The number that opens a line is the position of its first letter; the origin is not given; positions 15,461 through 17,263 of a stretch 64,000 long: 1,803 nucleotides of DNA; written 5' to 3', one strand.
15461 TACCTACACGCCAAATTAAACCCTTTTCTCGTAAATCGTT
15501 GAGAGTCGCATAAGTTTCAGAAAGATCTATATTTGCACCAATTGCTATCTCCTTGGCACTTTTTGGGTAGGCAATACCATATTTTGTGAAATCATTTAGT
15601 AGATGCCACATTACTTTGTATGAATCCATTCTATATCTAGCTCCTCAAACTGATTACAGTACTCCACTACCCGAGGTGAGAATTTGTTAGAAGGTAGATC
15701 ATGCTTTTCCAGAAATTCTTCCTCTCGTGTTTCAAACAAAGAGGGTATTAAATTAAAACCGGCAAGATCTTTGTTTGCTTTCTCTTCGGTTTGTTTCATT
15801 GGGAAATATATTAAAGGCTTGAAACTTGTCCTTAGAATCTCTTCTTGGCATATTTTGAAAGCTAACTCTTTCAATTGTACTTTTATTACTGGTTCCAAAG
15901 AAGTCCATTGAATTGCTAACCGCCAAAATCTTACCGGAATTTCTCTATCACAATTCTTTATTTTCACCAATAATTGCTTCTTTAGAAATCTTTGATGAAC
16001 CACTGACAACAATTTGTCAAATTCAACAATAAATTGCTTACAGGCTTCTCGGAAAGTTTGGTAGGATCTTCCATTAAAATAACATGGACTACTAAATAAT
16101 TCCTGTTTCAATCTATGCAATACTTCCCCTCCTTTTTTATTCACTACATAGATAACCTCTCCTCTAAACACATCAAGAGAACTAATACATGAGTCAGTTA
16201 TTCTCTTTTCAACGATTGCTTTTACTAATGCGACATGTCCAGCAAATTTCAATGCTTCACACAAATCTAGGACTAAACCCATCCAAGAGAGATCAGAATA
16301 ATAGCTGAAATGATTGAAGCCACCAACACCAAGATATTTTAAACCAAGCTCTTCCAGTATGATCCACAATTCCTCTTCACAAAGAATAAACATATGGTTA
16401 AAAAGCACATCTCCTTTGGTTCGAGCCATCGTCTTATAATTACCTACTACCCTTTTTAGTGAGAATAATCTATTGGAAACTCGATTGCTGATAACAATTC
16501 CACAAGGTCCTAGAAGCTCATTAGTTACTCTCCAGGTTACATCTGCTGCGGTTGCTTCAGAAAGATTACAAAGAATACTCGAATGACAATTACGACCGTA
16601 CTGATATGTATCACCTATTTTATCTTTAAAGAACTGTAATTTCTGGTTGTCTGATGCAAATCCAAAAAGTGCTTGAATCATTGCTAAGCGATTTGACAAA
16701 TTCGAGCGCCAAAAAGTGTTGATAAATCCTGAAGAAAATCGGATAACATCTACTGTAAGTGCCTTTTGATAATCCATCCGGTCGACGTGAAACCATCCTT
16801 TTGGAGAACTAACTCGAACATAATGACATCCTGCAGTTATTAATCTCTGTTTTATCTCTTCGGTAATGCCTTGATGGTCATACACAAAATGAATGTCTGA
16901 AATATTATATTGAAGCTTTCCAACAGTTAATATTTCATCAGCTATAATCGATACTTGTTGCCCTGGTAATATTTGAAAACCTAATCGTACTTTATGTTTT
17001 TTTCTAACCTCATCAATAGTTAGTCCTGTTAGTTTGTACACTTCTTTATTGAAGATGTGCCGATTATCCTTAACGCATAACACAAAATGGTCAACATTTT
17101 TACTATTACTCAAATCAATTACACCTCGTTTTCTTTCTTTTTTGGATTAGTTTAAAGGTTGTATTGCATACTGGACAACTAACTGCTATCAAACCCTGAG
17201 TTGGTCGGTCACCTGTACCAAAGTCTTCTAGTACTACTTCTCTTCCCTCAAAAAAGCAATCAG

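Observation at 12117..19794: Six-gene translationally coupled operon pairing a helicase with a pseudo-helicase, three wHTH proteins, an unknown and a phosphoesterase; matches no named system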

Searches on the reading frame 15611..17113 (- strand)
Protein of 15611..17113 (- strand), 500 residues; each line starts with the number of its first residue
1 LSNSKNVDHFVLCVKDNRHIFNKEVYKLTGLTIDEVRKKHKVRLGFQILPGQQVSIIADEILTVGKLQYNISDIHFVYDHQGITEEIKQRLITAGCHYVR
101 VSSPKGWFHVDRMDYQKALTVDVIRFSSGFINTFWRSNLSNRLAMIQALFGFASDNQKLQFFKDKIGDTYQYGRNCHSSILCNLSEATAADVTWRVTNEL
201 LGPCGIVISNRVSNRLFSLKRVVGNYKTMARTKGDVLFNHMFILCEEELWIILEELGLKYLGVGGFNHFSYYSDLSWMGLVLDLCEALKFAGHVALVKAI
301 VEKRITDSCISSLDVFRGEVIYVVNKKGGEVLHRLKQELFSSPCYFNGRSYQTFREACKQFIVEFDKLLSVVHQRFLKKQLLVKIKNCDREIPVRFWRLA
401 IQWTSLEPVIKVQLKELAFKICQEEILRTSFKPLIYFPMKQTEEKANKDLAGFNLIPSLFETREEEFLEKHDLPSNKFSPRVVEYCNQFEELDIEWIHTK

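Call 3: search_protein_families(library=pfam, proteins=[window:15611-17113:-], max_evalue=1)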
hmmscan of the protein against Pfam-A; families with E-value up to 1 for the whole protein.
window:15611-17113:- (500 aa): 0 families

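Call 4: search_protein_families(library=padloc, proteins=[window:15611-17113:-], max_evalue=1)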
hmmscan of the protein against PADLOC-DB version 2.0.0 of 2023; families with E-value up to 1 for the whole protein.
window:15611-17113:- (500 aa): 0 families

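Call 8: search_protein_families(library=ncbifam, proteins=[window:15611-17113:-], max_evalue=1)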
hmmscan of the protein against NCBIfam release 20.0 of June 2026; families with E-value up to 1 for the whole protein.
window:15611-17113:- (500 aa): 3 families
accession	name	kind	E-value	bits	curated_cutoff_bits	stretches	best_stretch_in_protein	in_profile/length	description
NF010248.0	PRK13695.1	equivalog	0.087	12.5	156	1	21-68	27-79/180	NTPase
NF006148.0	PRK08295.1-5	equivalog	0.097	12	208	1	300-376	136-207/218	RNA polymerase sporulation sigma factor SigH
NF000152.2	AAC_6p_A37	exception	0.11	12.7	250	1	113-158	77-120/133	aminoglycoside 6'-N-acetyltransferase AacA37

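Call 15: find_homologous_proteins(query=window:15611-17113:-, max_evalue=0.001)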
Query window:15611-17113:- (500 aa): 20 proteins with E <= 0.001 among 5558 candidates.
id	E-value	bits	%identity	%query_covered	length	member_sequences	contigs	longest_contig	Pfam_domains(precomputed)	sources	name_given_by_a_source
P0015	0.0e+0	1133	98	100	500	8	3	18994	-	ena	-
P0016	7.8e-239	812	68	100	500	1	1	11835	-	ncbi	-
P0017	1.2e-238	811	69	100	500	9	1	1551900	-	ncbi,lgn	ncbi:MAG: hypothetical protein HZR80_02600 [Candidatus Heimdallarchaeota archaeon]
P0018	4.6e-236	803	68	99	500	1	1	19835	-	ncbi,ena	-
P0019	1.2e-235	801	69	99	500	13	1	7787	-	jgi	-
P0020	1.7e-232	791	69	100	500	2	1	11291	-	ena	-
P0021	3.6e-141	490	47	99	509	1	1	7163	-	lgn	-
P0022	1.5e-140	488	46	99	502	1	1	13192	-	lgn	-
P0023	1.2e-136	475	43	100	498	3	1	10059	-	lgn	-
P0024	1.3e-135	471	74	58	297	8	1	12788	-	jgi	-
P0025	5.1e-135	469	43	99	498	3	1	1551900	-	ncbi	ncbi:MAG: hypothetical protein HZR80_04530 [Candidatus Heimdallarchaeota archaeon]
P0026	9.7e-133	462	44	98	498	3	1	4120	-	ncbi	-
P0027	2.5e-132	460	44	100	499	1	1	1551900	-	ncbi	ncbi:MAG: hypothetical protein HZR80_07020 [Candidatus Heimdallarchaeota archaeon]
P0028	2.3e-131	457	43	100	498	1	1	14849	-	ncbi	-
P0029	2.4e-131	457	43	100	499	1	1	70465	-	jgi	-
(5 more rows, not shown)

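Call 16: find_encoding_contigs(protein=P0017, flank=10000, max_places=2)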
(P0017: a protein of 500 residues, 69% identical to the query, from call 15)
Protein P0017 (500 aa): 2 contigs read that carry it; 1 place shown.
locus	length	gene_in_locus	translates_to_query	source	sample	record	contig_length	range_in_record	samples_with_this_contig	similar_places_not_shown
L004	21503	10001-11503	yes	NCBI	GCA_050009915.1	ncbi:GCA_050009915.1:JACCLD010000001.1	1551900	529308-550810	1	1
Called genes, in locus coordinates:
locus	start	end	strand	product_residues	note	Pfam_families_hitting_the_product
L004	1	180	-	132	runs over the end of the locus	PF01850:PIN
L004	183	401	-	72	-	PF02697:VAPB_antitox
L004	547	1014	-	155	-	-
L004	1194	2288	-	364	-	-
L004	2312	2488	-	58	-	PF04014:MazE_antitoxin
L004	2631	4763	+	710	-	-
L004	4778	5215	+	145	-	-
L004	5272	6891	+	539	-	PF14528:LAGLIDADG_3 (faint)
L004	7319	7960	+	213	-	-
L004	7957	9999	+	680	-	-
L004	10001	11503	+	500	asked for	-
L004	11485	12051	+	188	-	-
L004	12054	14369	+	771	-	PF00270:DEAD, PF04851:ResIII, PF00271:Helicase_C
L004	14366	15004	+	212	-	-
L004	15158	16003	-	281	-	-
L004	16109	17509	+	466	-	PF27218:MJ0043_C (weak)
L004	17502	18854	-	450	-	-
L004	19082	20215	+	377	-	PF13183:Fer4_8, PF13237:Fer4_10 (weak), PF12838:Fer4_7 (weak), PF13534:Fer4_17 (weak), PF02754:CCG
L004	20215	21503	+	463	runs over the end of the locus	PF01565:FAD_binding_4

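Call 17: find_encoding_contigs(protein=P0025, flank=10000, max_places=2)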
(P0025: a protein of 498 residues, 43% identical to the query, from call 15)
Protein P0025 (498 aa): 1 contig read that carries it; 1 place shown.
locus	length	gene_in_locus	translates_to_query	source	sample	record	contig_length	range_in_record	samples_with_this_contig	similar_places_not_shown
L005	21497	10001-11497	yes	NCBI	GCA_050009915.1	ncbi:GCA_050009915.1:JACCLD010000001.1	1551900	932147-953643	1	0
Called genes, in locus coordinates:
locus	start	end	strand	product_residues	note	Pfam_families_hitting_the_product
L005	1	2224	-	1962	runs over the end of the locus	PF01583:APS_kinase (faint), PF02463:SMC_N (faint), PF17760:UvrA_inter, PF17755:UvrA_DNA-bind, PF00005:ABC_tran (weak), PF17760:UvrA_inter, PF17755:UvrA_DNA-bind, PF00005:ABC_tran (weak), +11 more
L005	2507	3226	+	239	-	PF01555:N6_N4_Mtase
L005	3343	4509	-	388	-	PF01385:OrfB_IS605 (weak), PF07282:Cas12f1-like_TNB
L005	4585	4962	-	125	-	-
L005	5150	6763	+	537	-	PF14528:LAGLIDADG_3 (faint)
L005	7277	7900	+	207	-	-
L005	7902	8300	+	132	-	-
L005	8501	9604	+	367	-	-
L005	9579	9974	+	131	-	-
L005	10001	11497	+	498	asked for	-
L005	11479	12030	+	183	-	-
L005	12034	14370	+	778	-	PF00270:DEAD, PF04851:ResIII, PF00271:Helicase_C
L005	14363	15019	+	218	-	PF00149:Metallophos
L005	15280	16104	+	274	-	PF06966:DUF1295, PF02544:Steroid_dh, PF04191:PEMT (weak)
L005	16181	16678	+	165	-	-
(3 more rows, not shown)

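Call 18: find_encoding_contigs(protein=P0027, flank=10000, max_places=2)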
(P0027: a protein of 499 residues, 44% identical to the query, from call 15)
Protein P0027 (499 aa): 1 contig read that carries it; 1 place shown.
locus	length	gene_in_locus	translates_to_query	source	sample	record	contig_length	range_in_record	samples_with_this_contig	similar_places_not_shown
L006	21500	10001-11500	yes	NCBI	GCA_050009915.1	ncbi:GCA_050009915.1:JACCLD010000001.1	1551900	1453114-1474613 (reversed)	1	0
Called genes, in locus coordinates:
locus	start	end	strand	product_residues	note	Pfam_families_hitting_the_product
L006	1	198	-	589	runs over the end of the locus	-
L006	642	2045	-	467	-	PF14559:TPR_19 (faint), PF13181:TPR_8 (faint), PF13428:TPR_14 (faint), PF23914:TPR_CcmH_CycH (weak), PF13432:TPR_16 (faint), PF13431:TPR_17 (weak), PF00515:TPR_1, PF07719:TPR_2 (weak), +1 more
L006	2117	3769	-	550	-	PF01381:HTH_3 (faint)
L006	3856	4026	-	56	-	PF04014:MazE_antitoxin (weak)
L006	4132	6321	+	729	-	-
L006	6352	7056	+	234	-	-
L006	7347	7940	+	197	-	-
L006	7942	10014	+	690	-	-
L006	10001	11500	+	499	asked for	-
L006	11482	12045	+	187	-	-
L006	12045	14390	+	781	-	PF00270:DEAD, PF04851:ResIII, PF00271:Helicase_C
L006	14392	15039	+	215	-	PF00149:Metallophos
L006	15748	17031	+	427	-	-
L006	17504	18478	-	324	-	PF13424:TPR_12 (faint), PF13431:TPR_17 (faint), PF23914:TPR_CcmH_CycH (faint), PF00515:TPR_1 (faint), PF07719:TPR_2 (faint), PF13176:TPR_7 (faint), PF13181:TPR_8 (faint), PF13414:TPR_11 (weak), +5 more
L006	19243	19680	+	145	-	PF01467:CTP_transf_like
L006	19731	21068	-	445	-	-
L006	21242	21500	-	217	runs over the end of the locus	-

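Call 25: search_solved_structures(query=A2, max_evalue=10)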
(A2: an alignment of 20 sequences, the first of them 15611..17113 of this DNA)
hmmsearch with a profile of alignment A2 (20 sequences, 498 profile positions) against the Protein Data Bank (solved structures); distinct sequences matched with E-value up to 10: 5.
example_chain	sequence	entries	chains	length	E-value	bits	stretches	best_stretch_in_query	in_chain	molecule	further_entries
2vs0_A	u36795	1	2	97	0.19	13.6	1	327-386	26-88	VIRULENCE FACTOR ESXA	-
2vrz_A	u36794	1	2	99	0.2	13.5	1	327-386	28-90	VIRULENCE FACTOR ESXA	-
3gvm_A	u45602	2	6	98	0.52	12.1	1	323-386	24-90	Putative uncharacterized protein SAG1039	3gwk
3o9o_A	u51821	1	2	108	0.67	11.7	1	323-386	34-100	Uncharacterized protein gbs1074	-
3jbu_z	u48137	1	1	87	0.85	11.4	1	124-162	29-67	SecM-glycine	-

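Call 26: find_related_loci(query=A2, collection=genome_contigs, flank=10000)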
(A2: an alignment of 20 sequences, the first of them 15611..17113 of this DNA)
Query A2 (500 aa) in genome_contigs; peptide patterns used: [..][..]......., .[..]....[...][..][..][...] (x = any residue, [..] = any of these).
90 stretches matched a pattern; 8 encode a relative of the query (tblastn E <= 1e-3); 8 distinct loci.
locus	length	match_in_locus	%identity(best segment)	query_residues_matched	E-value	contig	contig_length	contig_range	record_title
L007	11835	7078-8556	68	5-498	0e+0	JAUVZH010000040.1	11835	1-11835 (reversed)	MAG: Candidatus Heimdallarchaeota archaeon isolate CSMAG_1263 CSMAG_1263_k141_826014_length_11835_cov_7.0000, whole geno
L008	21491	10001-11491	68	1-497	0e+0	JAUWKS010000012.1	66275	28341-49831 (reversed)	MAG: Candidatus Heimdallarchaeota archaeon isolate CSMAG_2352 CSMAG_2352_k127_764775_length_66275_cov_19.4057, whole gen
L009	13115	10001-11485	43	3-498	8e-140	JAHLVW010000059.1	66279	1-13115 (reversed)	MAG: Candidatus Heimdallarchaeota archaeon isolate 12F4_9 k141_41633, whole genome shotgun sequence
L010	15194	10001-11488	44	1-498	6e-138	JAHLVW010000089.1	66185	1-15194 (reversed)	MAG: Candidatus Heimdallarchaeota archaeon isolate 12F4_9 k141_65329, whole genome shotgun sequence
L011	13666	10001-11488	43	1-498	3e-137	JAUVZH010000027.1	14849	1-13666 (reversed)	MAG: Candidatus Heimdallarchaeota archaeon isolate CSMAG_1263 CSMAG_1263_k141_555307_length_14849_cov_6.0000, whole geno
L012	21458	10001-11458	44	11-498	9e-137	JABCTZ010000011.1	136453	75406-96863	MAG: Candidatus Heimdallarchaeota archaeon isolate HM7_B34 k127_188953, whole genome shotgun sequence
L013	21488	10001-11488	42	1-498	8e-133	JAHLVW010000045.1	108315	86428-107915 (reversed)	MAG: Candidatus Heimdallarchaeota archaeon isolate 12F4_9 k141_32815, whole genome shotgun sequence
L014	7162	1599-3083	40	1-497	1e-132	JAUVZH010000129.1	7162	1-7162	MAG: Candidatus Heimdallarchaeota archaeon isolate CSMAG_1263 CSMAG_1263_k141_1417881_length_7162_cov_6.0000, whole geno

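Call 32: predict_structure(alignment_id=A2)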
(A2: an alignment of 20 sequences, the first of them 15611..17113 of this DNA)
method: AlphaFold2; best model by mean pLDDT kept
length: 500 residues; sequences in the alignment: 20
mean_pLDDT: 67.4   pTM: 0.67
mean pLDDT of the five models: 67.4, 66.3, 65.0, 64.4, 50.5
residues with pLDDT >= 90: 39; 70-90: 242; 50-70: 89; < 50: 130
segments of 3 or more residues with pLDDT < 50: 1-45, 103-109, 177-182, 212-228, 262-282, 315-320, 455-468, 490-500
pLDDT, mean of each block of 10 residues (from residue 1): 32 31 40 42 52 77 78 67 85 74 48 72 75 73 86 72 81 53 59 83 78 36 37 74 77 75 35 36 67 90 78 47 65 91 89 92 88 91 76 84 79 86 89 86 85 54 48 55 64 39
secondary structure, 60 per line:
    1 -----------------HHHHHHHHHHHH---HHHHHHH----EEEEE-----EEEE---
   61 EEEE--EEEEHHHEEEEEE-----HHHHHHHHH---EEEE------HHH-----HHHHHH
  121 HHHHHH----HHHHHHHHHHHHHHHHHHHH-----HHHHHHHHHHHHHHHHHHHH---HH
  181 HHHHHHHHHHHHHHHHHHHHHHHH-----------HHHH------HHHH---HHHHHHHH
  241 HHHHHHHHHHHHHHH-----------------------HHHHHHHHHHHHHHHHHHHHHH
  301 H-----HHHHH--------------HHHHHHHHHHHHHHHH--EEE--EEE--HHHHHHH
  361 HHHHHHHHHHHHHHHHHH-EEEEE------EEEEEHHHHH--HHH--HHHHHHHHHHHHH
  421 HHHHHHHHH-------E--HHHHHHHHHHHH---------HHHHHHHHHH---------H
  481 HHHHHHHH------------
elements in order: H18-29 H33-39 E44-48 E54-57 E61-64 E67-70 E74-79 H85-93 E97-100 H115-126 H131-150 H156-175 H179-204 H216-219 H226-229 H233-255 H279-301 H307-311 H326-341 E344-346 E349-351 H354-378 E380-384 E391-395 H396-400 H408-429 H440-451 H461-470 H480-488

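Call 36: fold_search(model_id=the predicted structure, library=pdb)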
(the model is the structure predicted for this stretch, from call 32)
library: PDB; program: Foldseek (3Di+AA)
matches with E <= 10: 394; with E <= 0.001: 19
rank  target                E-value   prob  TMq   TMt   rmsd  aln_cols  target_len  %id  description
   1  6opm_B                2.4e-06  1.00  0.39  0.52  17.0       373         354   14  Casposase bound to integration product (released 2020-02-12)
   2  2yzs_B                5.6e-06  1.00  0.31  0.47  14.6       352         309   13  Crystal structure of uncharacterized conserved protein from Aquifex aeolicus (released 2007-11-06)
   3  4n06_B                1.0e-05  1.00  0.36  0.50  12.0       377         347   11  Crystal structure of Cas1 from Archaeoglobus fulgidus and its nucleolytic activity (released 2014-01-15)
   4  4xtk_D                4.8e-05  1.00  0.34  0.50  11.6       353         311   11  Structure of TM1797, a CAS1 protein from Thermotoga maritima (released 2015-02-11)
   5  2yzs_A                7.0e-05  1.00  0.34  0.51  11.1       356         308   13  Crystal structure of uncharacterized conserved protein from Aquifex aeolicus (released 2007-11-06)
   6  6opm_C                8.1e-05  1.00  0.34  0.45  16.2       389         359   15  Casposase bound to integration product (released 2020-02-12)
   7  4n06_A                1.2e-04  1.00  0.33  0.45  13.9       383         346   11  Crystal structure of Cas1 from Archaeoglobus fulgidus and its nucleolytic activity (released 2014-01-15)
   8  6opm_A                1.2e-04  1.00  0.34  0.46  11.8       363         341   13  Casposase bound to integration product (released 2020-02-12)
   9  4xtk_F                1.4e-04  1.00  0.32  0.47  15.4       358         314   11  Structure of TM1797, a CAS1 protein from Thermotoga maritima (released 2015-02-11)
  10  8d3l_A                2.2e-04  1.00  0.35  0.49  16.3       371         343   11  Type I-C Cas4-Cas1-Cas2 complex bound to a PAM/PAM prespacer (released 2022-11-02)
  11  7cr6_C                2.5e-04  1.00  0.37  0.53  11.0       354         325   14  Synechocystis Cas1-Cas2/prespacer binary complex (released 2021-03-31)
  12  8d3p_B                2.6e-04  1.00  0.39  0.53  13.2       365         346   10  Type I-C Cas4-Cas1-Cas2 complex bound to half-site integration intermediate (HSI) (released 2022-11-02)
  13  7mi5_C                3.6e-04  1.00  0.38  0.51  12.6       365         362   11  Asymmetrical PAM-Non PAM prespacer bound Cas4/Cas1/Cas2 complex (released 2021-11-17)
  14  4xtk_C                4.0e-04  1.00  0.31  0.47  11.9       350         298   11  Structure of TM1797, a CAS1 protein from Thermotoga maritima (released 2015-02-11)
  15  7mi9_A                4.0e-04  1.00  0.30  0.40  14.5       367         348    9  Full integration complex of Cas1/Cas2 from Cas4-containing system (released 2021-11-17)
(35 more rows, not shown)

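Call 46: search_protein_families(library=pfam, alignment_id=A2, max_evalue=10)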
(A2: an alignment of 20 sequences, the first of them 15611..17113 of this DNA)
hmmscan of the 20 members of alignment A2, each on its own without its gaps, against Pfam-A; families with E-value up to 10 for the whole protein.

A. member 1, window:15611-17113:- (500 aa): 0 families

B. families by the number of members that match (of 20 scanned): 6 families
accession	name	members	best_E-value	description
PF01867.21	Cas_Cas1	1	0.024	CRISPR associated protein Cas1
PF14412.12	AHH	1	0.029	A nuclease family of the HNH/ENDO VII superfamily with conserved AHH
PF17476.7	Binary_toxB_3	1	0.052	Clostridial binary toxin B/anthrax toxin PA domain 3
PF07383.17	DUF1496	1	0.052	Protein of unknown function (DUF1496)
PF07418.16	PCEMA1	1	0.12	Acidic phosphoprotein precursor PCEMA1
PF14553.12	YqbF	1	0.16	YqbF, hypothetical protein domain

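Call 52: search_protein_representatives(alignment_id=A2)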
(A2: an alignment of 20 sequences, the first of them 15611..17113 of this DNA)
Query: 20 sequences, 498 profile positions. Proteins with E-value up to 0.001 (for the whole library): 24; up to 1e-10: 7; up to 1e-30: 4. The best 24 are listed.
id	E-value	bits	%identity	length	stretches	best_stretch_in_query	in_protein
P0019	4.5e-249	843.6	-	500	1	3-498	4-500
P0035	2.0e-65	237.8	-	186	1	314-497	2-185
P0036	6.4e-57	209.8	-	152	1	1-148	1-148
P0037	6.6e-32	127.3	-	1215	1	4-471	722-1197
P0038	1.3e-17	80.1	-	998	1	7-375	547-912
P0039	2.5e-14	69.3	-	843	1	5-369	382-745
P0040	3.1e-11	59.1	-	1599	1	119-325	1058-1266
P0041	2.9e-10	55.9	-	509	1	163-333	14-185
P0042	5.0e-10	55.1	-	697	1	114-414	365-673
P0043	6.3e-10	54.8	-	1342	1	104-315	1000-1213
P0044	6.9e-10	54.6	-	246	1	177-385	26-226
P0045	3.9e-09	52.2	-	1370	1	117-343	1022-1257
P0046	1.6e-07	46.9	-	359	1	182-364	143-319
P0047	2.5e-07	46.2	-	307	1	162-343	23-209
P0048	2.1e-06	43.2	-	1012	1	7-370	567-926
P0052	6.5e-05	38.2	-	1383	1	139-373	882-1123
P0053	6.5e-05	38.2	-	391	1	35-362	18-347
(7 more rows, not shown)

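Call 53: search_protein_families(library=pfam, proteins=[P0037, P0038, P0039, P0040, P0042, P0043, P0045, P0046, P0053, P0047], max_evalue=0.01)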
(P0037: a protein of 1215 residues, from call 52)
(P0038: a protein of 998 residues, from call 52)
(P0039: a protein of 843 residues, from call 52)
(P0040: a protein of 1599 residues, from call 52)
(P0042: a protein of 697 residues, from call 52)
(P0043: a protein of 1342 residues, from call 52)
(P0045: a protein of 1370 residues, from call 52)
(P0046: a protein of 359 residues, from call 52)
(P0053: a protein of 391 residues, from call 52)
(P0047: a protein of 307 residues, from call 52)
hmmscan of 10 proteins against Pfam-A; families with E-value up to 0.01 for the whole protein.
P0037 (1215 aa): 0 families

P0038 (998 aa): 1 family
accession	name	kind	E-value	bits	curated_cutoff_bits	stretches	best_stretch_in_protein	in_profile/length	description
PF04703.18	FaeA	-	9.5e-05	23.1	20.7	1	363-402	4-43/62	FaeA-like protein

P0039 (843 aa): 5 families
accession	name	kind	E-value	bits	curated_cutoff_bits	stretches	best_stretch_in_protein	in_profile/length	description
PF00392.27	GntR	-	6.8e-06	26.1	27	1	196-246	8-59/64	Bacterial regulatory proteins, gntR family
PF08279.18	HTH_11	-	2.5e-05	24.5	25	1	199-233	3-37/55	HTH domain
PF25213.1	HVO_A0261_N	-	0.00047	20.4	35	0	209-236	22-49/86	HVO_A0261 N-terminal domain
PF09339.16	HTH_IclR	-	0.0023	18.1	22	1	201-232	8-39/52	IclR helix-turn-helix domain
PF08220.18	HTH_DeoR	-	0.0034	17.5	21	0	200-234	4-37/57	DeoR-like helix-turn-helix domain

P0040 (1599 aa): 1 family
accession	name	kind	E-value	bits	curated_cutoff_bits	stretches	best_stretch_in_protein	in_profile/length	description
PF12705.13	PDDEXK_1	-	1.3e-06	29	22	1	719-885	81-247/247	PD-(D/E)XK nuclease superfamily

P0042 (697 aa): 0 families

P0043 (1342 aa): 1 family
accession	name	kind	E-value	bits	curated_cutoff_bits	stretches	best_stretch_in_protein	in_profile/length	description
PF12705.13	PDDEXK_1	-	1.8e-08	35.1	22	1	591-838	4-246/247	PD-(D/E)XK nuclease superfamily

P0045 (1370 aa): 0 families

P0046 (359 aa): 1 family
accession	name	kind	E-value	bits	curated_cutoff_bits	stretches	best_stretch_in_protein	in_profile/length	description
PF01867.21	Cas_Cas1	-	0.00012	21.8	22.3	1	129-265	142-260/283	CRISPR associated protein Cas1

P0053 (391 aa): 0 families

P0047 (307 aa): 0 families
